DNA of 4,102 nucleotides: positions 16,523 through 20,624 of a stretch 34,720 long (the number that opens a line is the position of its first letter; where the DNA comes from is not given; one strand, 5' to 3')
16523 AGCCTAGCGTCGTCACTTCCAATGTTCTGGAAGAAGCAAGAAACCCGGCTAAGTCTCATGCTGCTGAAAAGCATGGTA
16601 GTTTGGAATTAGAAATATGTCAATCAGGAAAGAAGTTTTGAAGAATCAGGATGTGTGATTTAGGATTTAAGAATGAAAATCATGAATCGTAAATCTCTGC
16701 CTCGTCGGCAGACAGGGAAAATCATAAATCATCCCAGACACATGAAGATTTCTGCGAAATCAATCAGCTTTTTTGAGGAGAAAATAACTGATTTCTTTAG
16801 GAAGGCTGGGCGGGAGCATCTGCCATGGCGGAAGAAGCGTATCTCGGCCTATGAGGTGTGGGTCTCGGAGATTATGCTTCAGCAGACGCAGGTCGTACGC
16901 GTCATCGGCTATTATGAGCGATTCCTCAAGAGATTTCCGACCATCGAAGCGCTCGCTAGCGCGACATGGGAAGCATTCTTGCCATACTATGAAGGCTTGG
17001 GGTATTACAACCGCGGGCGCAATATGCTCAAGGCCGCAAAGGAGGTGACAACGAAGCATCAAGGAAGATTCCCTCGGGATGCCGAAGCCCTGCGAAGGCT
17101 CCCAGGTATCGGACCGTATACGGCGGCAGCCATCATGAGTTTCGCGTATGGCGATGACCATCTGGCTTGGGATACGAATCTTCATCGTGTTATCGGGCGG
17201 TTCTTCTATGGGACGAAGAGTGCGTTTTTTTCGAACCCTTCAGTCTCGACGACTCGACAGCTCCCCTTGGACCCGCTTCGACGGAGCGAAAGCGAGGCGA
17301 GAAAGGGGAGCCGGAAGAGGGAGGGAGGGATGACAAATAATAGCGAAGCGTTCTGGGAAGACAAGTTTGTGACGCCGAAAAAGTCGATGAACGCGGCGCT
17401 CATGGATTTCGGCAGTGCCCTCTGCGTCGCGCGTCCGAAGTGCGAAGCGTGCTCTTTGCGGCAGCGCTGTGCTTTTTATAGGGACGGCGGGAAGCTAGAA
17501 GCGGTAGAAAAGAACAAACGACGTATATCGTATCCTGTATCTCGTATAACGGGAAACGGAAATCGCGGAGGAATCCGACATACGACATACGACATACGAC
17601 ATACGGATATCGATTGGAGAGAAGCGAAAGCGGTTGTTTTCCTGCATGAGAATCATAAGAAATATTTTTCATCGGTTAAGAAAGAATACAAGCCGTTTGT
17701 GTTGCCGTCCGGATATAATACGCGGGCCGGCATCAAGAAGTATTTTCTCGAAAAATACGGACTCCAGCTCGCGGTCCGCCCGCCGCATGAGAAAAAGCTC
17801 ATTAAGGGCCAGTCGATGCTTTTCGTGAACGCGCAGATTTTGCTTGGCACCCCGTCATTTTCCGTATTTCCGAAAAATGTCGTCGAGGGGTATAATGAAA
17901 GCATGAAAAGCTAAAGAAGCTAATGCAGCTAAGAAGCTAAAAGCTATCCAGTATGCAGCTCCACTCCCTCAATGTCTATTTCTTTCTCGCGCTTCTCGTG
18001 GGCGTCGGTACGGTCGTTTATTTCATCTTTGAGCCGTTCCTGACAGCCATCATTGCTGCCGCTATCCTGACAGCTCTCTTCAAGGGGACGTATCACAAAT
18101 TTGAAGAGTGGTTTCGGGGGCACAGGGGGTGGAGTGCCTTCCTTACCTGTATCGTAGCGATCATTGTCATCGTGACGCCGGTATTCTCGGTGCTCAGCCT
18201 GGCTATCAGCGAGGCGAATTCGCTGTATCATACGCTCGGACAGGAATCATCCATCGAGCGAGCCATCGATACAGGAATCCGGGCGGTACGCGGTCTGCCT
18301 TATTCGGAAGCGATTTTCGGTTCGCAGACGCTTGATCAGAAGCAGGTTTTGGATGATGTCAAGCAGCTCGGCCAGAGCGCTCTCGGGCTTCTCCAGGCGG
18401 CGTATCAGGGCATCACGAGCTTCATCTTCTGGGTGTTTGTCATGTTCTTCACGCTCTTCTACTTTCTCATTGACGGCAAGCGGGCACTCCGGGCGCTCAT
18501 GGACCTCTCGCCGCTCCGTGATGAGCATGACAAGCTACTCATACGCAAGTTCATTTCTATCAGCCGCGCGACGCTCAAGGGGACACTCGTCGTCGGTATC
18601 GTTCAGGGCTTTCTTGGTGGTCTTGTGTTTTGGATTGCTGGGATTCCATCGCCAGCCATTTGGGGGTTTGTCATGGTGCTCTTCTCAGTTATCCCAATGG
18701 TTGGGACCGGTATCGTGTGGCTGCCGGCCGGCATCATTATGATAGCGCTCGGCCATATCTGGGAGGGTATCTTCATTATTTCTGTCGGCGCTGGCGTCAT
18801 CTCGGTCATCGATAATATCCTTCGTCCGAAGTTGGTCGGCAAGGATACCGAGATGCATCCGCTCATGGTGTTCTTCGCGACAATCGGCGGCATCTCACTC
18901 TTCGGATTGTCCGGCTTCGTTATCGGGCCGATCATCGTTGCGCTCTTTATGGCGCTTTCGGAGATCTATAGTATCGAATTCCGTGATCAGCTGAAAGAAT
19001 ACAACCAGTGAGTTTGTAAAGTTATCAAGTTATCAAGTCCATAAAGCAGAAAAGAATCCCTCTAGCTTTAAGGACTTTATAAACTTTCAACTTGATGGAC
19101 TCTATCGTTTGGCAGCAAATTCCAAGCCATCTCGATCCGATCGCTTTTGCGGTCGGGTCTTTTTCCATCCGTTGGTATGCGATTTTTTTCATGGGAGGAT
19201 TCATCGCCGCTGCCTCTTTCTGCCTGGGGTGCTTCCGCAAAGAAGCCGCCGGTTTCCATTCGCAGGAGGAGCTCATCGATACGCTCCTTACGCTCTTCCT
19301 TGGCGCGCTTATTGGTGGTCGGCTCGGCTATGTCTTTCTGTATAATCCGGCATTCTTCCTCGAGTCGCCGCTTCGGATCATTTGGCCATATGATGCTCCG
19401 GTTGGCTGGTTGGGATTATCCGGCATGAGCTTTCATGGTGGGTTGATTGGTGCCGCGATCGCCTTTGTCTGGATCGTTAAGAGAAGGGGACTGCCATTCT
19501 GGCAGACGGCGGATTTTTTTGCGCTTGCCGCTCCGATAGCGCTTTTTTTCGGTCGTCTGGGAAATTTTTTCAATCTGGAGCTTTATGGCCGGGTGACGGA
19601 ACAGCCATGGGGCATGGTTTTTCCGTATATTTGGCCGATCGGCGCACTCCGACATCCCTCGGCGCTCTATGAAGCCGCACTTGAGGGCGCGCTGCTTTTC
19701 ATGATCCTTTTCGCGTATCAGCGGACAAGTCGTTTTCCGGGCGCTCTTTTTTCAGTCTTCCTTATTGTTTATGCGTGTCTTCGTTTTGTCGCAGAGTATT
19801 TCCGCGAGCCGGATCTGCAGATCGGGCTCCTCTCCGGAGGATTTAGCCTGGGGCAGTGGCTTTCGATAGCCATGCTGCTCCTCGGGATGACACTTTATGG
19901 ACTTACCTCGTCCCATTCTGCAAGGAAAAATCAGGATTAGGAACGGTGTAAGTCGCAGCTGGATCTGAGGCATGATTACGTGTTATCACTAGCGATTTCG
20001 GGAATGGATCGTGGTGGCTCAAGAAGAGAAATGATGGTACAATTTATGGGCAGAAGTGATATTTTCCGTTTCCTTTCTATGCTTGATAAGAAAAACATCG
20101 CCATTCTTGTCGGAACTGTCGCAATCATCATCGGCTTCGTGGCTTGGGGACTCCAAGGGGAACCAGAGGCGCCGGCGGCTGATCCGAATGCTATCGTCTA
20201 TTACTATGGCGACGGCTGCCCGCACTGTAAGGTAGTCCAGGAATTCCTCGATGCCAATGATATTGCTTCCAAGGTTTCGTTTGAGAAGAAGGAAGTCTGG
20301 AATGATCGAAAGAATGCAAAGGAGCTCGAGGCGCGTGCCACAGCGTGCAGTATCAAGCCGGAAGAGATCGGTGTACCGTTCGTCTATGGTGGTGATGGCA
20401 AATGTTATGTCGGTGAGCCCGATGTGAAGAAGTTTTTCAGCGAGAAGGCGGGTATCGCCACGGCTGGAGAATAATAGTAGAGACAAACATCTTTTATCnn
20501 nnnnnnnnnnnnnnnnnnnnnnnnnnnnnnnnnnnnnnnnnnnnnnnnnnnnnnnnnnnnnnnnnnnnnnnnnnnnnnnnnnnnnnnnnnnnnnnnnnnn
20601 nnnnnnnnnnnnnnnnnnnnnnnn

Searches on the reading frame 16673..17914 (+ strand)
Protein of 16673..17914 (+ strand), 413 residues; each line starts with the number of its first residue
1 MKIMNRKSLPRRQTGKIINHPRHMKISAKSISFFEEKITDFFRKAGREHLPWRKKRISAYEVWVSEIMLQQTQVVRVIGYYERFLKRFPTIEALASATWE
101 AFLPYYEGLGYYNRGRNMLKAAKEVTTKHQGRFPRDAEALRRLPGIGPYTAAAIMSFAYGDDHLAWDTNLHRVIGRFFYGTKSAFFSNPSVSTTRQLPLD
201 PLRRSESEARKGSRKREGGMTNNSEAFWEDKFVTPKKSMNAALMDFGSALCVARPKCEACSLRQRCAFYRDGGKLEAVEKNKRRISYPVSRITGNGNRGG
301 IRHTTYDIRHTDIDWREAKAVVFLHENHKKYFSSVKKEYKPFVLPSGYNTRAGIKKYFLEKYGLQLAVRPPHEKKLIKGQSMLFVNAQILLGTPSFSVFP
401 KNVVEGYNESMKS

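Call 72: search_protein_families(library=pfam, proteins=[window:16673-17914:+], max_evalue=0.001)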
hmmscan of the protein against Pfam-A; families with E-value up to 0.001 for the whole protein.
window:16673-17914:+ (413 aa): 2 families
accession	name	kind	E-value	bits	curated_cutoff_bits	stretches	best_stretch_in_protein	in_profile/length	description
PF00730.31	HhH-GPD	-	2.3e-14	54.1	26.2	1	64-179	1-88/108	HhH-GPD superfamily base excision DNA repair protein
PF00633.29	HHH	-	4.1e-07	29.9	24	1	129-157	2-30/30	Helix-hairpin-helix motif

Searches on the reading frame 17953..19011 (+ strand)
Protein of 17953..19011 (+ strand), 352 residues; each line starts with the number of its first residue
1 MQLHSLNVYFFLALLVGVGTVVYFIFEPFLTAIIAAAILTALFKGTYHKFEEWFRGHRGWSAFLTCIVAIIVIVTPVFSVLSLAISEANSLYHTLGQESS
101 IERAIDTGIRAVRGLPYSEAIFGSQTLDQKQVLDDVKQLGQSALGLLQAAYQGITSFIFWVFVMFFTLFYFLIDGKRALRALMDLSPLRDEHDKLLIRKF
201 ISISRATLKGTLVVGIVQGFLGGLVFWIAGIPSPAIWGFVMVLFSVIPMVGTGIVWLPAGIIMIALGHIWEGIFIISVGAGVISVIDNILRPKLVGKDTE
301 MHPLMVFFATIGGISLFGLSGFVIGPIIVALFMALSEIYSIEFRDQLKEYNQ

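Call 72: search_protein_families(library=pfam, proteins=[window:17953-19011:+], max_evalue=0.001)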
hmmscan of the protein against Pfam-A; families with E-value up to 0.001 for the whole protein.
window:17953-19011:+ (352 aa): 1 family
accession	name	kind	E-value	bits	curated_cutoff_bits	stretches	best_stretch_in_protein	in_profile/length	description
PF01594.21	AI-2E_transport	-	1.3e-51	176.2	34.3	1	12-339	4-326/327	AI-2E family transporter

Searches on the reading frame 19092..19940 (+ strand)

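Call 72: search_protein_families(library=pfam, proteins=[window:19092-19940:+], max_evalue=0.001)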
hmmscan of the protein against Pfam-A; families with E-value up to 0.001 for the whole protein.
window:19092-19940:+ (282 aa): 1 family
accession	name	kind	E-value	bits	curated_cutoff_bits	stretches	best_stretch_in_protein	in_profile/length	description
PF01790.23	LGT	-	9.3e-66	222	24.9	1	16-269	1-238/240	Prolipoprotein diacylglyceryl transferase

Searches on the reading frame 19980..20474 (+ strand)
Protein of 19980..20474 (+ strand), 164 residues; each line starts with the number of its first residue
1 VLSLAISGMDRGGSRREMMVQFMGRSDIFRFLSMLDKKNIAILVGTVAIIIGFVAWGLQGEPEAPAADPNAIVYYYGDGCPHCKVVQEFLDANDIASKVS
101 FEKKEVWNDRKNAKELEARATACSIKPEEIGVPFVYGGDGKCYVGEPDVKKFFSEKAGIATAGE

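Call 72: search_protein_families(library=pfam, proteins=[window:19980-20474:+], max_evalue=0.001)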
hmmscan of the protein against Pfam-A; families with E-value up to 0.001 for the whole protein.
window:19980-20474:+ (164 aa): 1 family
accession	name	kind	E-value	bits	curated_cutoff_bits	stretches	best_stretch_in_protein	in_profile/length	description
PF00462.30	Glutaredoxin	-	5.7e-05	23.7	22.9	1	72-120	1-45/60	Glutaredoxin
